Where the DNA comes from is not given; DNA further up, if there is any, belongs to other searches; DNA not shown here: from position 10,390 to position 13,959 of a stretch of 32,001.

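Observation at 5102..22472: Two diverged non-pyrrolysine MttB paralogs but no corrinoid protein, activase or methyl-THF transferase anywhere in 32 kb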

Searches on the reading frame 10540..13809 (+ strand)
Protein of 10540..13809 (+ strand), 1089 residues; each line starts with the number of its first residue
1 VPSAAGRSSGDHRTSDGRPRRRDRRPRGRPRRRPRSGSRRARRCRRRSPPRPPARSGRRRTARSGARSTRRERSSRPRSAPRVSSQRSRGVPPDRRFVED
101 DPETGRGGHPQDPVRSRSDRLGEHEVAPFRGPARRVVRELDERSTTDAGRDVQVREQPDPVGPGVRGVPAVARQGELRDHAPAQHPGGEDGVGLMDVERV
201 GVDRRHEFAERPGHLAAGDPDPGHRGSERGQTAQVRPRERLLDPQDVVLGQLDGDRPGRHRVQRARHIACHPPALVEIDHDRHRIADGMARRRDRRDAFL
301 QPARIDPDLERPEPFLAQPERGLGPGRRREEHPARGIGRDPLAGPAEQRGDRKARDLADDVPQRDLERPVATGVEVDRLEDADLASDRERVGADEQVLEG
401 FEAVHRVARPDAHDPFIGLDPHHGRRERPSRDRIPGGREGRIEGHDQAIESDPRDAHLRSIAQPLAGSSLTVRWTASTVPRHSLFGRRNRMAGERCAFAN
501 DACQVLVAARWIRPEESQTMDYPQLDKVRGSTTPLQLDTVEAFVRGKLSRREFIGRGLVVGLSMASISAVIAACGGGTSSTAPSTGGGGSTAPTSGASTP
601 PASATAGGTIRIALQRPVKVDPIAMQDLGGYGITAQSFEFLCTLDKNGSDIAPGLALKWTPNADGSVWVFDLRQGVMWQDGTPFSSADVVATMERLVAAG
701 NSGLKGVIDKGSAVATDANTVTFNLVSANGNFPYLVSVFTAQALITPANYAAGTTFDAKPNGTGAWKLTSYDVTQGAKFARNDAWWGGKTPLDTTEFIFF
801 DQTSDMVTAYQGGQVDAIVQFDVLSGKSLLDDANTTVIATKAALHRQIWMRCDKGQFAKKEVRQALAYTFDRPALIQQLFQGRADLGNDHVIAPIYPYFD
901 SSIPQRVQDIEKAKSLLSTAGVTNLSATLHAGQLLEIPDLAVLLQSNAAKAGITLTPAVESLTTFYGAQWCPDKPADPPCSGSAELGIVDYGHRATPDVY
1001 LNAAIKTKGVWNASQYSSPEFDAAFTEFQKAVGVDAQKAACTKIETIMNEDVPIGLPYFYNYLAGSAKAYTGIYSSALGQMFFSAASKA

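Call 6: search_protein_families(library=pfam, proteins=[window:10540-13809:+])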
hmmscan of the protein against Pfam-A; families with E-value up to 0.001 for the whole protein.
window:10540-13809:+ (1089 aa): 1 family
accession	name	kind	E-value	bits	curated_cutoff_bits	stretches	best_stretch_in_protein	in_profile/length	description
PF00496.27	SBP_bac_5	-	3.9e-62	210.9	32.4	1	651-962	2-326/368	Bacterial extracellular solute-binding proteins, family 5 Middle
